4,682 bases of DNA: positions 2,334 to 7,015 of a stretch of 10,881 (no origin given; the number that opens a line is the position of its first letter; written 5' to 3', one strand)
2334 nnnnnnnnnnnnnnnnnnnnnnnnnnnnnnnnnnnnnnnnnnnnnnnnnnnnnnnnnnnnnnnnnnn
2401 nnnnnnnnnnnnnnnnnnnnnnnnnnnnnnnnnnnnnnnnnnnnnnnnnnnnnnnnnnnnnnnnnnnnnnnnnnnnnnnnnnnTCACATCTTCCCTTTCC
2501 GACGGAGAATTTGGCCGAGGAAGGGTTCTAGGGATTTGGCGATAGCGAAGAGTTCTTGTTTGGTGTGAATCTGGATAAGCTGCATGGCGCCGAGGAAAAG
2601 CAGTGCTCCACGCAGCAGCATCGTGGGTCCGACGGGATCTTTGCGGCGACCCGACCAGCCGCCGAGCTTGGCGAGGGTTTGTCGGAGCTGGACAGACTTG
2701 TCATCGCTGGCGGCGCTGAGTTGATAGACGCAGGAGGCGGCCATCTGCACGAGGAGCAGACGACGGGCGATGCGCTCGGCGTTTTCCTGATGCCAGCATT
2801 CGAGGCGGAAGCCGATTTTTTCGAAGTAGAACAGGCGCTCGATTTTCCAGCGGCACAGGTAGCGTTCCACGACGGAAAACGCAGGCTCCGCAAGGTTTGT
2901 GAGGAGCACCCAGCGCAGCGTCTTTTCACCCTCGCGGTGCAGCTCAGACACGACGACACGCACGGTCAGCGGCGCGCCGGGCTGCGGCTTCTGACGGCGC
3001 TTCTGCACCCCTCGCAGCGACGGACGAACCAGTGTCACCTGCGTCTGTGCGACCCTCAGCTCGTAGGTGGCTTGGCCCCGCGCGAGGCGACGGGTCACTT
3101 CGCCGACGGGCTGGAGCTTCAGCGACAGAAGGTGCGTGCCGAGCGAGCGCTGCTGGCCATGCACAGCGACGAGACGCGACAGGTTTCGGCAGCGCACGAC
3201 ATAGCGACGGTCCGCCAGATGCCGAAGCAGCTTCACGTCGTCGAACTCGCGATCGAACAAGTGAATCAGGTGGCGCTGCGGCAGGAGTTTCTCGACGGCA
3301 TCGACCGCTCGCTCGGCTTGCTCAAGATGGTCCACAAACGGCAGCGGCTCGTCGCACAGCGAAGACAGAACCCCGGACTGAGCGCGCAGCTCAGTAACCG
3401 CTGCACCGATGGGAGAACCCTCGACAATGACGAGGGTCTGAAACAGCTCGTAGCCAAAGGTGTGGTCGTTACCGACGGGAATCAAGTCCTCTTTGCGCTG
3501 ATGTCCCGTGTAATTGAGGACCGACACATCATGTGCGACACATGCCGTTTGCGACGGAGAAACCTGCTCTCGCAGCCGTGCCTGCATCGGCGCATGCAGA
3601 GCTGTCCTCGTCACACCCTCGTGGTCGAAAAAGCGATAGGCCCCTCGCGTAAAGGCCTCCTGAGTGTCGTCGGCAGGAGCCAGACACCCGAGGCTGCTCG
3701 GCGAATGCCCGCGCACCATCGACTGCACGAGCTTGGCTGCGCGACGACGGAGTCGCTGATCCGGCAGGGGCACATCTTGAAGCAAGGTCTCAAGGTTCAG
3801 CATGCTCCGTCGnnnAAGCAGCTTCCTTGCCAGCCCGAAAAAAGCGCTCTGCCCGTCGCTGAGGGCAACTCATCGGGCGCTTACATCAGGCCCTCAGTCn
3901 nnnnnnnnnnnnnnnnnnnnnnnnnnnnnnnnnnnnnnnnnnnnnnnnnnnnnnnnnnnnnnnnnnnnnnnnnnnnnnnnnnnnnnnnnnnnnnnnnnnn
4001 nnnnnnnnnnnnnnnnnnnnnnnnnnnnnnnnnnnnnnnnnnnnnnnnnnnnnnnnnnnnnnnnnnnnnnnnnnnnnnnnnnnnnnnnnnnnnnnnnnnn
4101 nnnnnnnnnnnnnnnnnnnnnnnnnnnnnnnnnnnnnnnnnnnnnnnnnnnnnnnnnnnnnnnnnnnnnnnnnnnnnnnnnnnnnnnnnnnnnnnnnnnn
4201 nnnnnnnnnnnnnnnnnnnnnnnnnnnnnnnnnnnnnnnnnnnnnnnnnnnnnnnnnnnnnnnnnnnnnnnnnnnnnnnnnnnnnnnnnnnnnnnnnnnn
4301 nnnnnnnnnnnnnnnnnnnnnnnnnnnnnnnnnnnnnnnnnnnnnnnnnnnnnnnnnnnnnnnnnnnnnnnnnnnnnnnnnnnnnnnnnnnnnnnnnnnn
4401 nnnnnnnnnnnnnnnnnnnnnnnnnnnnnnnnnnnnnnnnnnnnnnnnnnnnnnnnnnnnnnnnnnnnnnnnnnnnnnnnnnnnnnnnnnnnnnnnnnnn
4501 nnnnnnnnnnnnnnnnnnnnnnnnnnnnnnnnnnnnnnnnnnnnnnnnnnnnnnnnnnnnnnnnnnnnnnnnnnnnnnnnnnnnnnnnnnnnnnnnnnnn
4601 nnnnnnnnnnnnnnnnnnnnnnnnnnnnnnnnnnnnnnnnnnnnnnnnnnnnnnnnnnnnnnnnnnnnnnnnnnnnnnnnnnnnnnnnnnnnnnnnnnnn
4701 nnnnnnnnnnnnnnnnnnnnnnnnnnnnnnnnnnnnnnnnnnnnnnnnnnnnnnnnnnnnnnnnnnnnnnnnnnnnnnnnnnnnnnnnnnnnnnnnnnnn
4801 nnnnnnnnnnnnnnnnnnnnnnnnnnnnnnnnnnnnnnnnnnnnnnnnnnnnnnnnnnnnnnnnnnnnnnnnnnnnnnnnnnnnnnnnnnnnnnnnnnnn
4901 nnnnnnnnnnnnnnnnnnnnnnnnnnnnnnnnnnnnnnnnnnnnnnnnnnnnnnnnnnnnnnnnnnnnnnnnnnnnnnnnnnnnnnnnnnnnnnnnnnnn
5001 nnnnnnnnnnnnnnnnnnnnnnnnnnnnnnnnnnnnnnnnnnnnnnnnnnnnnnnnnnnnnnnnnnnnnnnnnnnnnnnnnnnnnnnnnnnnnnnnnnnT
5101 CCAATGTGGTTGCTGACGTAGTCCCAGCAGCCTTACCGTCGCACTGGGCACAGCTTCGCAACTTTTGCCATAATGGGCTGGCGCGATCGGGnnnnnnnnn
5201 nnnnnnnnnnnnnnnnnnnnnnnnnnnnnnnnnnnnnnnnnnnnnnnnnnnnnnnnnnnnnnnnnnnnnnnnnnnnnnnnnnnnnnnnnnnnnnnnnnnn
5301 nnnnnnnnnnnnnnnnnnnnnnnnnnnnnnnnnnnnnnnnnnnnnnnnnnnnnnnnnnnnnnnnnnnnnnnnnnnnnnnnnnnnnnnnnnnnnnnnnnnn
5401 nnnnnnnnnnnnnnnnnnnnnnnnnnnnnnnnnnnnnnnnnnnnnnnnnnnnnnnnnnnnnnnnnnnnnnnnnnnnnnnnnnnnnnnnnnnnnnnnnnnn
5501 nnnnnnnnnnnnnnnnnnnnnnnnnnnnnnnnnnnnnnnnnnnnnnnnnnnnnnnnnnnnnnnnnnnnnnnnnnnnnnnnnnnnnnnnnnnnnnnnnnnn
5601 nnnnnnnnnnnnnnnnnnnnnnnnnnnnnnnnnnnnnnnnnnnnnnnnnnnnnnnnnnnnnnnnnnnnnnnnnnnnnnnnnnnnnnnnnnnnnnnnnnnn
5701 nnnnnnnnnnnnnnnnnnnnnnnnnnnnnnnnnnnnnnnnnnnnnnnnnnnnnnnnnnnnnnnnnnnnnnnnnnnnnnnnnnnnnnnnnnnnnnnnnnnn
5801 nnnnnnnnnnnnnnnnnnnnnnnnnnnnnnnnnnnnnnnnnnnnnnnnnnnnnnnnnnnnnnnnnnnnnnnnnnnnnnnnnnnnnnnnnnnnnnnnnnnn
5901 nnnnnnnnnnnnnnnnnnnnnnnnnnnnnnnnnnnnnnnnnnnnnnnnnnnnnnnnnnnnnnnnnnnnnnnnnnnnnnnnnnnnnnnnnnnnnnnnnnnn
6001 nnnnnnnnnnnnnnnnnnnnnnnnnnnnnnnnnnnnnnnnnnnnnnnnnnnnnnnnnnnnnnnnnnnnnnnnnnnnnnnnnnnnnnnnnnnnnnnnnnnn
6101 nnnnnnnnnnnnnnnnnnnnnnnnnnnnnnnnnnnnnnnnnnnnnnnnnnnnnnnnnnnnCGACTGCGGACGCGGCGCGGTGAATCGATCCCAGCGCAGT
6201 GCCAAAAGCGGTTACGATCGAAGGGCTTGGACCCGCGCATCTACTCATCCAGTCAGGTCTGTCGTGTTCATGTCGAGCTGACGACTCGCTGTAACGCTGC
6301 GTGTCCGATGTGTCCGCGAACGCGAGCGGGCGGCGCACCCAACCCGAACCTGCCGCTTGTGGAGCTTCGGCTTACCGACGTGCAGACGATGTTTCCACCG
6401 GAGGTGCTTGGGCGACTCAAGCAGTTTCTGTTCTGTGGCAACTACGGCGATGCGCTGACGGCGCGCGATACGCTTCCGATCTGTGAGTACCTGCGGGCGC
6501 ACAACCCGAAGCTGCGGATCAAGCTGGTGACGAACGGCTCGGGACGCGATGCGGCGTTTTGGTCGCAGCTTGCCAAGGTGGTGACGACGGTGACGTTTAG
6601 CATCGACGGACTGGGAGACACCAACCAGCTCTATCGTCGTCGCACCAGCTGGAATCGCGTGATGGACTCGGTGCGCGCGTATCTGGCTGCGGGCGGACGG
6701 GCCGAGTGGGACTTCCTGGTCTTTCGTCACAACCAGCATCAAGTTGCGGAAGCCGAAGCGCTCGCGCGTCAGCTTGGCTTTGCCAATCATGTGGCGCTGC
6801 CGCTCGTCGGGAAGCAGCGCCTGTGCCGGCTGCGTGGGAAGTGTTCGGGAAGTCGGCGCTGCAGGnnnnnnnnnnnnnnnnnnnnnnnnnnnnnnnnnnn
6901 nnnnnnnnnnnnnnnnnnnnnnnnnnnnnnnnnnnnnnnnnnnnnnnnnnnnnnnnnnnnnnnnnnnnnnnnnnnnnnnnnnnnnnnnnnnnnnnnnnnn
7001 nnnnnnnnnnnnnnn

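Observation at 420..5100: Lower-GC genomic island of uncharacterised Lys/Pro/Asp-rich proteins, interrupted by an IS50-like element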

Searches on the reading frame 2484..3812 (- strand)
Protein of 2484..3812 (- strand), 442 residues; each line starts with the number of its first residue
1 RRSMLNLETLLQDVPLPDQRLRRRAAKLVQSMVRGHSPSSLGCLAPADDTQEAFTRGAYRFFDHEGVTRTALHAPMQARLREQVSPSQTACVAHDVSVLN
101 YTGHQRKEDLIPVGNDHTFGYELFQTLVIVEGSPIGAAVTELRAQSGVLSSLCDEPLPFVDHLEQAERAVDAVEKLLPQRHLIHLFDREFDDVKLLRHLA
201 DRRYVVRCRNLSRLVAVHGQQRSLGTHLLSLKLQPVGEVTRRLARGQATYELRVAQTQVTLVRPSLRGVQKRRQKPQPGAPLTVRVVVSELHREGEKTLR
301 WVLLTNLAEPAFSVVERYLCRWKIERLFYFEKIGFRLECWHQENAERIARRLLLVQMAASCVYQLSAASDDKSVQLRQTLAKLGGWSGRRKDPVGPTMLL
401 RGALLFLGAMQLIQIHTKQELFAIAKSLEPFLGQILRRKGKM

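Call 7: search_protein_families(library=pfam, max_evalue=0.1, proteins=[window:2484-3812:-])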
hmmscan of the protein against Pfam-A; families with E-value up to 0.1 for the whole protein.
window:2484-3812:- (442 aa): 2 families
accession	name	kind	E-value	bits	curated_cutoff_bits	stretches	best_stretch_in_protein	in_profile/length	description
PF14706.11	Tnp_DNA_bind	-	4e-07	30.1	24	1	10-67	6-58/58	Transposase DNA-binding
PF01609.27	DDE_Tnp_1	-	0.00013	22.2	23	1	171-359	67-198/200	Transposase DDE domain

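Call 54: search_protein_families(library=ncbifam, max_evalue=0.01, proteins=[window:2484-3812:-])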
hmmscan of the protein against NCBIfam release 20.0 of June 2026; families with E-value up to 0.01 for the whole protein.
window:2484-3812:- (442 aa): 5 families
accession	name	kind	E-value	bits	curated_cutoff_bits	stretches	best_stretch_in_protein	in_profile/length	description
NF033590.1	transpos_IS4_3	equivalog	1.3e-28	100.1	160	1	57-372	1-329/405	IS4 family transposase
NF033591.1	transpos_IS4_2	equivalog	6.4e-14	51.8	152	1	165-364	102-279/340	IS4 family transposase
NF033592.1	transpos_IS4_1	equivalog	2e-10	40.3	115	1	175-352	169-318/332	IS4 family transposase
NF049999.1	transpos_IS701_3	equivalog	8.3e-09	34.8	170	1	162-377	160-371/412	IS701 family transposase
NF033559.2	transpos_IS1634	equivalog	0.00047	19.3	100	1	300-365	360-425/483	IS1634 family transposase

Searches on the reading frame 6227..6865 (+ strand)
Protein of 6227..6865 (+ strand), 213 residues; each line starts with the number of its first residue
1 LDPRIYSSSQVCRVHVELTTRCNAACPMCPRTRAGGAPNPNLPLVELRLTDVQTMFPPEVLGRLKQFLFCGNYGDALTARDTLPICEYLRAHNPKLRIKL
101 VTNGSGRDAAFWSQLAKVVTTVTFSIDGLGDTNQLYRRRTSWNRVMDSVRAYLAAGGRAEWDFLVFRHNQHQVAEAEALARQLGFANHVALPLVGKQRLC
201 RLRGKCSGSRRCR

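Call 7: search_protein_families(library=pfam, max_evalue=0.1, proteins=[window:6227-6865:+])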
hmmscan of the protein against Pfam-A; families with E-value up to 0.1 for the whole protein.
window:6227-6865:+ (213 aa): 2 families
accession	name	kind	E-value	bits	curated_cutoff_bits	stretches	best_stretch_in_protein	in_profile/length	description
PF04055.27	Radical_SAM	-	5.6e-10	40.1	29.5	1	16-166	1-150/166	Radical SAM superfamily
PF17238.8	NUP160_helical_2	-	0.0079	16.5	25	1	105-153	75-123/194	NUP160, helical domain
